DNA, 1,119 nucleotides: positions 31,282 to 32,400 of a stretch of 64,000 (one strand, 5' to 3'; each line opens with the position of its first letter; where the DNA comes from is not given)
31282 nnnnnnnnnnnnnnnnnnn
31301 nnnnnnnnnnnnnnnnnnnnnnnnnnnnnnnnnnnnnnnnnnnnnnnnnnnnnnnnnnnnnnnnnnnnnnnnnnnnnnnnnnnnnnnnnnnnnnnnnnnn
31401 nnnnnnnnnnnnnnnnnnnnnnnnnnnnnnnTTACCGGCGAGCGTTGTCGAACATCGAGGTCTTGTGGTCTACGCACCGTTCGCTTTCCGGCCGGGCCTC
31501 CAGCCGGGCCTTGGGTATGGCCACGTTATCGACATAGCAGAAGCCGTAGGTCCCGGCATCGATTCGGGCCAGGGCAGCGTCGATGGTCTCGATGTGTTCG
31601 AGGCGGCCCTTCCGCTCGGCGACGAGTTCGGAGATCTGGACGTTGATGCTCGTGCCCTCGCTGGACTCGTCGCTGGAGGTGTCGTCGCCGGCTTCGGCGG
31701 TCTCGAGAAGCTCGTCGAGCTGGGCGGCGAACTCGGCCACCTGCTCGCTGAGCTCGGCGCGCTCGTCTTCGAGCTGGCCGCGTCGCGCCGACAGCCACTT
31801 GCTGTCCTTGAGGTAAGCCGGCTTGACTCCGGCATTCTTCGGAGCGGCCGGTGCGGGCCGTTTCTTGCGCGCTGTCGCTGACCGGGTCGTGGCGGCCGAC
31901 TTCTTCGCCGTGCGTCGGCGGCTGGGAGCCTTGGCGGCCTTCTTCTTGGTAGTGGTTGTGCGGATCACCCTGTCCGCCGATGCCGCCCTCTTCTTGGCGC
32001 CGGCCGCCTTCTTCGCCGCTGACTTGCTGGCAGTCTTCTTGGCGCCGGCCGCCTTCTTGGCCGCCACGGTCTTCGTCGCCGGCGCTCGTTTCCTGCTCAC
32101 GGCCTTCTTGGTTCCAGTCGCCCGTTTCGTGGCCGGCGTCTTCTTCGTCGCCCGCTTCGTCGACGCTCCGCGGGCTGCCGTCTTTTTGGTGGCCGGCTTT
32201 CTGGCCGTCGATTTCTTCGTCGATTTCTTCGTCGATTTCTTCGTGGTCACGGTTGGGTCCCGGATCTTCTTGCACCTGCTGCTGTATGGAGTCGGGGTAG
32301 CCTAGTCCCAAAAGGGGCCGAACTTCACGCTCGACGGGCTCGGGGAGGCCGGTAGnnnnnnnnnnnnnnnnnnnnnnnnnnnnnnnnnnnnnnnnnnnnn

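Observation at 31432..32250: DksA/TraR-like protein with an N-terminal histone-H1-like Lys/Ala tail and only two of four zinc-finger cysteines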

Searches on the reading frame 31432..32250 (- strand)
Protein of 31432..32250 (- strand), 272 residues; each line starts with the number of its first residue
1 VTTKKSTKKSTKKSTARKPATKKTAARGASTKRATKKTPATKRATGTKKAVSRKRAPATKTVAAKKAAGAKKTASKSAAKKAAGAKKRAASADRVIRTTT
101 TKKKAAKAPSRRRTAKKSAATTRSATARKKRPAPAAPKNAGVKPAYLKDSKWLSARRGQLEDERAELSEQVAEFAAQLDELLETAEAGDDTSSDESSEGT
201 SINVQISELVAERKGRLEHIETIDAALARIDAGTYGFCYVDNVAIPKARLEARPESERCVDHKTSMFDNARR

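Call 3: search_protein_families(library=pfam, proteins=[window:31432-32250:-], max_evalue=1)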
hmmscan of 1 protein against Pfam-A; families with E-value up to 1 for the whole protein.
window:31432-32250:- (272 aa): 6 families
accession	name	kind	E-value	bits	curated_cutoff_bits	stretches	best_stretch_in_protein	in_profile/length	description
PF07382.16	HC2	-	0.0071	16.9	40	1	4-145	21-167/194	Histone H1-like nucleoprotein HC2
PF08614.16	ATG16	-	0.0078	16.8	33.7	1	100-227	33-153/200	Autophagy protein 16 (ATG16)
PF01258.23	zf-dskA_traR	-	0.027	14.9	24.9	1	244-261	12-29/36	Prokaryotic dksA/traR C4-type zinc finger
PF15585.11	Imm7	-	0.033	15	25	1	152-248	7-99/130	Immunity protein 7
PF19491.4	DUF6026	-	0.082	13.3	26.6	1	159-186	24-47/51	Family of unknown function (DUF6026)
PF16587.10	DUF5061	-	0.22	11.8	23.6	1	175-224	11-58/82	17 kDa common-antigen outer membrane protein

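Call 4: search_protein_families(library=ncbifam, proteins=[window:31432-32250:-], max_evalue=1)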
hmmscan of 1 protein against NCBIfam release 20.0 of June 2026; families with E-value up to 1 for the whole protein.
window:31432-32250:- (272 aa): 9 families
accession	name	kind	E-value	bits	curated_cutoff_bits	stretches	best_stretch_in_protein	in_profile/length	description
TIGR02420.1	dksA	equivalog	1.9e-12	47.6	115.5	1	157-264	10-109/110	RNA polymerase-binding protein DksA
TIGR02890.1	bacill_yteA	subfamily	6e-12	45.9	134.4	1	157-268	7-119/159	regulatory protein, yteA family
NF033459.1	DksA_like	equivalog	3.3e-10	40.3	105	1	159-264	9-107/113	RNA polymerase-binding protein DksA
NF038053.1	hist_H1_lk_Burk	equivalog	1.6e-06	28.5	80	1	4-140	16-161/195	histone H1-like DNA-binding protein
NF008045.0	PRK10778.1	equivalog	2.6e-06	27.7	289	1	153-264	37-140/151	RNA polymerase-binding protein DksA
TIGR02419.1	C4_traR_proteo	subfamily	0.0047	17.5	59.7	1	237-261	34-58/64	phage/conjugal plasmid C-4 type zinc finger protein, TraR family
NF038052.1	histone_lik_HC2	exception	0.13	12.4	135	1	3-140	6-137/201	histone H1-like DNA-binding protein Hc2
NF005846.3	PRK07764.1-6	equivalog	0.14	11.2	625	1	17-175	415-565/628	DNA polymerase III subunit gamma and tau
NF010381.0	PRK13808.1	equivalog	0.44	9.9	426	1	5-127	196-318/335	adenylate kinase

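Call 12: find_encoding_contigs(protein=window:31432-32250:-, flank=3000, max_places=4)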
Protein window:31432-32250:- (272 aa): 2 contigs read that carry it; 2 places shown.
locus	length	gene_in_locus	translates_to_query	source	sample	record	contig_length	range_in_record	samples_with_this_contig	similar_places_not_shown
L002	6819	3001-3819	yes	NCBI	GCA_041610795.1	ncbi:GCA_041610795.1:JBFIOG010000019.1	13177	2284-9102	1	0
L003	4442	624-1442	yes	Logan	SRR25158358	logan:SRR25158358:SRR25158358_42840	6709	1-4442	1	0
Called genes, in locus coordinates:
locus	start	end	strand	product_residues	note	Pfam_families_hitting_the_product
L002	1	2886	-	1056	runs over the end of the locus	PF00133:tRNA-synt_1, PF09334:tRNA-synt_1g (weak), PF08264:Anticodon_1, PF19302:DUF5915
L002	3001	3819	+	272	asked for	-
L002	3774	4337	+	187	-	PF01252:Peptidase_A8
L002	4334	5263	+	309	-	PF01479:S4, PF00849:PseudoU_synth_2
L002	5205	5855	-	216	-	PF00881:Nitroreductase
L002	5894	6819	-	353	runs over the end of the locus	PF01734:Patatin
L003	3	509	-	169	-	?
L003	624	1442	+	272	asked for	-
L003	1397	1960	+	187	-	PF01252:Peptidase_A8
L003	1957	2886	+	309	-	PF01479:S4, PF00849:PseudoU_synth_2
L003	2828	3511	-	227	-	PF00881:Nitroreductase, PF14512:TM1586_NiRdase (faint)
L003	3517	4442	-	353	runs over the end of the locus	PF01734:Patatin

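Call 55: predict_structure(alignment_id=A6)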
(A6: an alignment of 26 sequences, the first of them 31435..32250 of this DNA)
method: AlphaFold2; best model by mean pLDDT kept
length: 272 residues; sequences in the alignment: 26
mean_pLDDT: 66.6   pTM: 0.48
mean pLDDT of the five models: 66.6, 66.5, 65.7, 64.1, 63.7
residues with pLDDT >= 90: 66; 70-90: 40; 50-70: 88; < 50: 78
segments of 3 or more residues with pLDDT < 50: 1-3, 25-30, 43-50, 66-70, 81-85, 88-95, 119-130
pLDDT, mean of each block of 10 residues (from residue 1): 51 57 47 51 47 52 50 53 48 45 49 47 44 57 81 95 97 95 75 59 89 95 94 89 89 85 62 47
secondary structure, 60 per line:
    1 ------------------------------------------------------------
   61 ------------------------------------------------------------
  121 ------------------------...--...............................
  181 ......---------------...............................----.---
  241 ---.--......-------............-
elements in order: H150-186 H202-232 H247-252 H260-271
